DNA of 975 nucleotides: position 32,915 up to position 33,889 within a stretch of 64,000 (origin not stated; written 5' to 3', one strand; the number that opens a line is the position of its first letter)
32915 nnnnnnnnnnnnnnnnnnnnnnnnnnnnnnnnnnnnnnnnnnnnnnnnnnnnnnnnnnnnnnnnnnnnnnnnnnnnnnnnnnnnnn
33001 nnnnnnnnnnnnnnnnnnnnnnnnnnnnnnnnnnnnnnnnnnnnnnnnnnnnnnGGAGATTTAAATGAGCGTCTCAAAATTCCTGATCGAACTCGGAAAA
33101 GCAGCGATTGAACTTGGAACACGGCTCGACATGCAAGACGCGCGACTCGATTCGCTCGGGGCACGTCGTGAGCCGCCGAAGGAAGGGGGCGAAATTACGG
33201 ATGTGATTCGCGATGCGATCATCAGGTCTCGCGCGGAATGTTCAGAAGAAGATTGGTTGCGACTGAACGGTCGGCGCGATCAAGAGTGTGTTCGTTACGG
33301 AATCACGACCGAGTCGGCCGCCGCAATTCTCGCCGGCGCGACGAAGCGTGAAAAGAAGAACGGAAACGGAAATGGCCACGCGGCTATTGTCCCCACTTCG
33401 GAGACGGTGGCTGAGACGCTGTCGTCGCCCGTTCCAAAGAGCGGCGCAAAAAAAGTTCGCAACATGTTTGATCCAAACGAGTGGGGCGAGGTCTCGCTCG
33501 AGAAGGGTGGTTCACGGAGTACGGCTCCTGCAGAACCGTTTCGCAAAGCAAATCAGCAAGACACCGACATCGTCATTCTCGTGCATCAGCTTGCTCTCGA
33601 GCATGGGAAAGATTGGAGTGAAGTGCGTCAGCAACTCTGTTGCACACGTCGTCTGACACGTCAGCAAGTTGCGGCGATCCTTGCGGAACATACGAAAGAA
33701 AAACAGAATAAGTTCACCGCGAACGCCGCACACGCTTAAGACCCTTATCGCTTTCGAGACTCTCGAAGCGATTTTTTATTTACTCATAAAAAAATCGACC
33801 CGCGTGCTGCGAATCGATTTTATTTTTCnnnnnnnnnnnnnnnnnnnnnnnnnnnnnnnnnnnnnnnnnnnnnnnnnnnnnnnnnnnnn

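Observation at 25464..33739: About 8.3 kb block of six uncharacterised genes, with slightly elevated GC, inserted between tig and the H+-PPase gene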

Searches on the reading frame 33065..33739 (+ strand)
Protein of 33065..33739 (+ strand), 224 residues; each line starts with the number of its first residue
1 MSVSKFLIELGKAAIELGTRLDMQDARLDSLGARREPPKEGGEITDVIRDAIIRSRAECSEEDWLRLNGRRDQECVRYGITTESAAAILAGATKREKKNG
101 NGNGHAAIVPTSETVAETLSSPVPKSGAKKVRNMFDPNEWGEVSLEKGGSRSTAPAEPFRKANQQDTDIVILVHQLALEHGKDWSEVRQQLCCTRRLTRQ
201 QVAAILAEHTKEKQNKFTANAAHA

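Call 4: search_protein_families(library=pfam, proteins=[window:33065-33739:+], max_evalue=0.01)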
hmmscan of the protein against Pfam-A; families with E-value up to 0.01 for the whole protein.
window:33065-33739:+ (224 aa): 0 families

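Call 5: search_protein_families(library=padloc, proteins=[window:33065-33739:+], max_evalue=0.1)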
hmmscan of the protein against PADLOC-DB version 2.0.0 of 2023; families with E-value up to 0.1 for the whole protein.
window:33065-33739:+ (224 aa): 0 families

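Call 6: search_protein_families(library=ncbifam, proteins=[window:33065-33739:+], max_evalue=0.1)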
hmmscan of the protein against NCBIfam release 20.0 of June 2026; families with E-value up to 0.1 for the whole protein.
window:33065-33739:+ (224 aa): 1 family
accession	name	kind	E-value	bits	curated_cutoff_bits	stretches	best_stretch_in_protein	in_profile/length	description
TIGR02927.1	SucB_Actino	equivalog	0.082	11.7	423.45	1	110-222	210-319/579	2-oxoglutarate dehydrogenase, E2 component, dihydrolipoamide succinyltransferase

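Call 44: search_protein_families(library=phrogs, proteins=[window:33065-33739:+], max_evalue=0.01)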
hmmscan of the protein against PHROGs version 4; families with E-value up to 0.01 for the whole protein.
window:33065-33739:+ (224 aa): 1 family
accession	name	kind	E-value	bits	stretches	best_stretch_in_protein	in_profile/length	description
phrog_15434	-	unknown function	0.0059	17.7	0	28-40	4-16/33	-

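Call 79: search_solved_structures(query=A7, max_evalue=10)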
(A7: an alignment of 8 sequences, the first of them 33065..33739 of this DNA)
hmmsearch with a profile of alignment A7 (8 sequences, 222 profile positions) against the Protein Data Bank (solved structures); distinct sequences matched with E-value up to 10: 12.
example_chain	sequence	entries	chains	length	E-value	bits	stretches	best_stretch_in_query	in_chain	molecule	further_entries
3v6p_A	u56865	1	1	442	0.0006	22.7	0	75-90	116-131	dHax3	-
3sg5_A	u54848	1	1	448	0.072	15.9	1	165-217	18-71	Myosin light chain kinase, Green fluorescent protein, Calmodulin-1 chimera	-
3sg7_A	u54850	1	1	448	1.1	12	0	165-216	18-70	Myosin light chain kinase, Green fluorescent protein, Calmodulin-1 chimera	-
9k8x_A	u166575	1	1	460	1.4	11.6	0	165-215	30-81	Calcium indicator GCaMP6s-BrUS-145,Calmodulin-1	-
9k8w_A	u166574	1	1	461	1.4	11.6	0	165-215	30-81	Calcium indicator GCaMP6s-BrUS,Calmodulin-1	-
3wlc_A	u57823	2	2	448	1.5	11.5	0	165-215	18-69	Myosin light chain kinase, Green fluorescent protein, Calmodulin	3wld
4ik3_A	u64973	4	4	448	1.6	11.5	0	165-215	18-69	RCaMP, Green fluorescent protein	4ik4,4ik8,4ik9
3sg3_A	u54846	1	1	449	1.6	11.5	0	165-215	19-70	Myosin light chain kinase, Green fluorescent protein, Calmodulin-1 chimera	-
4ik1_A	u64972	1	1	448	1.6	11.5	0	165-215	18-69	RCaMP, Green fluorescent protein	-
3sg4_A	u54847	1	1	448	1.6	11.4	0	165-215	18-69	Myosin light chain kinase, Green fluorescent protein, Calmodulin-1 chimera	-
1l1d_A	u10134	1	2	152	1.8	11.3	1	41-82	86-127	peptide methionine sulfoxide reductase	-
7wu7_1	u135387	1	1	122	9.7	8.9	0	15-59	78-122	Prefoldin subunit 1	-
